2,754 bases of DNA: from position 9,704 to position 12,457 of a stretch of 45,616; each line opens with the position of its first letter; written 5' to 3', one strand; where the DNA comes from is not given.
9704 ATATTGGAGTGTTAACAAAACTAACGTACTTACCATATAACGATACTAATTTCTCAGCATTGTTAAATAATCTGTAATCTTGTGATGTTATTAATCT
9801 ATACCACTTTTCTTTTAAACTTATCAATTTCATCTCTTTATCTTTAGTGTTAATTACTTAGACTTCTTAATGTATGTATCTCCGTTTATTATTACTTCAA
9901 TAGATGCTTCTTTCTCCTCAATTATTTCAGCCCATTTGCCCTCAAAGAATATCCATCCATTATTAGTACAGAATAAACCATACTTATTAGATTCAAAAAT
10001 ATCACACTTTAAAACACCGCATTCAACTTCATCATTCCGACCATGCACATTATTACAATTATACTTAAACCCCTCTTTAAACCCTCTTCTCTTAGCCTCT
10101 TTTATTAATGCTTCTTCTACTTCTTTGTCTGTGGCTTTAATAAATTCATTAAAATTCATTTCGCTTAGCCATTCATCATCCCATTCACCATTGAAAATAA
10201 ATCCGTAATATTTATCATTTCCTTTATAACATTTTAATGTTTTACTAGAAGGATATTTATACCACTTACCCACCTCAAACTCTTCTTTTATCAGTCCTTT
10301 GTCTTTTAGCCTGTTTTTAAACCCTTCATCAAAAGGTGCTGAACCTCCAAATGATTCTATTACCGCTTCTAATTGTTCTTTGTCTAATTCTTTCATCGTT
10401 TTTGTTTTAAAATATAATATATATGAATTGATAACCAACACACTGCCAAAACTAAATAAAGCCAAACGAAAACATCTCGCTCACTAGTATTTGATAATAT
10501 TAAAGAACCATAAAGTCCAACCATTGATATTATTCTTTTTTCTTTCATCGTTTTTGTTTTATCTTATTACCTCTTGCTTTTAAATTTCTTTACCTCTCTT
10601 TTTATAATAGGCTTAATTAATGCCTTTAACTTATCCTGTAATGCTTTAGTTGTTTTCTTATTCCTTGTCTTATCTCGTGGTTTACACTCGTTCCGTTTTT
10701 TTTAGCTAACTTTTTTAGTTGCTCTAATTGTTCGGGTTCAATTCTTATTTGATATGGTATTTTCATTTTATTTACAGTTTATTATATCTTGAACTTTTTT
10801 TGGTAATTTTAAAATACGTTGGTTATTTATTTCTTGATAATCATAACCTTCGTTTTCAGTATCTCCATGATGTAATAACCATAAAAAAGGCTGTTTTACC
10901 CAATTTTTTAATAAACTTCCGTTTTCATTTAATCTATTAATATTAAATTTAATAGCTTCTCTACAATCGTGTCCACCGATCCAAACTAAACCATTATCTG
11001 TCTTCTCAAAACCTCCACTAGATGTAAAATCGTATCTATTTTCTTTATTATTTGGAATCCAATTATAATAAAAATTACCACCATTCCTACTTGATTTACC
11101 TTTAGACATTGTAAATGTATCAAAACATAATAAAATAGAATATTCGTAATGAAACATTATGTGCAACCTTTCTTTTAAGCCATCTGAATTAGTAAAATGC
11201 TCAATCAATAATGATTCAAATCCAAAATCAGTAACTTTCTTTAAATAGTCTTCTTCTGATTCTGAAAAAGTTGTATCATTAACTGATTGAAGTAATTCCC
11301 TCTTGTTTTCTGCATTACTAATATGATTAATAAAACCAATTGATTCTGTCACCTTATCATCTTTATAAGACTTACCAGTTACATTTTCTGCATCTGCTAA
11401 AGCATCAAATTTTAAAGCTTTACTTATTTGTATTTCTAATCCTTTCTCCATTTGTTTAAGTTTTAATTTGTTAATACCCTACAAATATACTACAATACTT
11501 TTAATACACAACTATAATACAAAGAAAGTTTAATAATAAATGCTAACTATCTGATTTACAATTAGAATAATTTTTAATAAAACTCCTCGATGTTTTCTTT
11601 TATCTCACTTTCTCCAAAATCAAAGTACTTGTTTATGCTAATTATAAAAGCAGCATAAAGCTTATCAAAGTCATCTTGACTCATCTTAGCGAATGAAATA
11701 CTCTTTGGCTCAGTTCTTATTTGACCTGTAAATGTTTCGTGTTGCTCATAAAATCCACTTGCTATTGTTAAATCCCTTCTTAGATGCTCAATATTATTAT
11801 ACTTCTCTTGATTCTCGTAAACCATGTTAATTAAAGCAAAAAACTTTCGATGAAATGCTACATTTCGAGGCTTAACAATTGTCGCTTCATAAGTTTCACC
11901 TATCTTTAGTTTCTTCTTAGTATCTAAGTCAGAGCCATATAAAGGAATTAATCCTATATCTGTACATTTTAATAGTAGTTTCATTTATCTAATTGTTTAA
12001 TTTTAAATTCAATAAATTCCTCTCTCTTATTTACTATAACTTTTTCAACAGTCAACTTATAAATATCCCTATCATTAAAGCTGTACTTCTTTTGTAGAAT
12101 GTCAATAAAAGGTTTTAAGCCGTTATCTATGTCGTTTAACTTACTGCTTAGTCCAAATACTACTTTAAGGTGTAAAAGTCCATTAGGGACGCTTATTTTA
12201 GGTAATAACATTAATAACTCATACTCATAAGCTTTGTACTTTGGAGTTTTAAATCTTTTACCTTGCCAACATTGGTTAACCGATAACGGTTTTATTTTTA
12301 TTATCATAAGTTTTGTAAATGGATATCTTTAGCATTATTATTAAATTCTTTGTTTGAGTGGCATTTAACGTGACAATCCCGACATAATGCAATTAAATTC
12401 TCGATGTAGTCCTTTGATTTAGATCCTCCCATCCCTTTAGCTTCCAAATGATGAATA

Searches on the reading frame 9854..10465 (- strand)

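Call 28: search_protein_families(library=pfam, max_evalue=0.01, proteins=[window:9854-10465:-])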
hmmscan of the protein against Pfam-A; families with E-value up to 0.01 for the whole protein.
window:9854-10465:- (203 aa): 1 family
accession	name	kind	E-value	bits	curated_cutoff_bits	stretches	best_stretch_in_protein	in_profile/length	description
PF21488.3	YqbF_HeH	-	0.0099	15.9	27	0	23-42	4-23/39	YqbF, HeH motif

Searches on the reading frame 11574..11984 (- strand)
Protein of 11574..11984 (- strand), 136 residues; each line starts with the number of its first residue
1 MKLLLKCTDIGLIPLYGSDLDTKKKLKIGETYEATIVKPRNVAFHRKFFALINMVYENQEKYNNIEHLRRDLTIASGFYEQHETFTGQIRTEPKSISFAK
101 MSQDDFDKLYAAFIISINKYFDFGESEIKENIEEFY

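Call 28: search_protein_families(library=pfam, max_evalue=0.01, proteins=[window:11574-11984:-])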
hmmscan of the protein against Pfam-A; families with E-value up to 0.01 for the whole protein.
window:11574-11984:- (136 aa): 1 family
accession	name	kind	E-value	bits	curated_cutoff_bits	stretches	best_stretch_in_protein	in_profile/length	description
PF07105.16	DUF1367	-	3.5e-19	69.7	25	2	63-114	119-170/198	Protein of unknown function (DUF1367)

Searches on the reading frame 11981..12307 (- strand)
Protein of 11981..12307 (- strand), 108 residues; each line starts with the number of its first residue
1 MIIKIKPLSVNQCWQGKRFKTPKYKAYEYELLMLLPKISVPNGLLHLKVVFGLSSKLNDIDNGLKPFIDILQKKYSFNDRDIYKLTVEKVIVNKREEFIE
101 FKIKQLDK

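Call 64: search_protein_families(library=pfam, max_evalue=0.01, proteins=[window:11981-12307:-])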
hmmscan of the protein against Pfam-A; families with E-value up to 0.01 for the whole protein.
window:11981-12307:- (108 aa): 1 family
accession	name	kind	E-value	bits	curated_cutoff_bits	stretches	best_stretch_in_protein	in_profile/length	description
PF05866.16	RusA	-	0.003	18.6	22.8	1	56-93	78-115/124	Endodeoxyribonuclease RusA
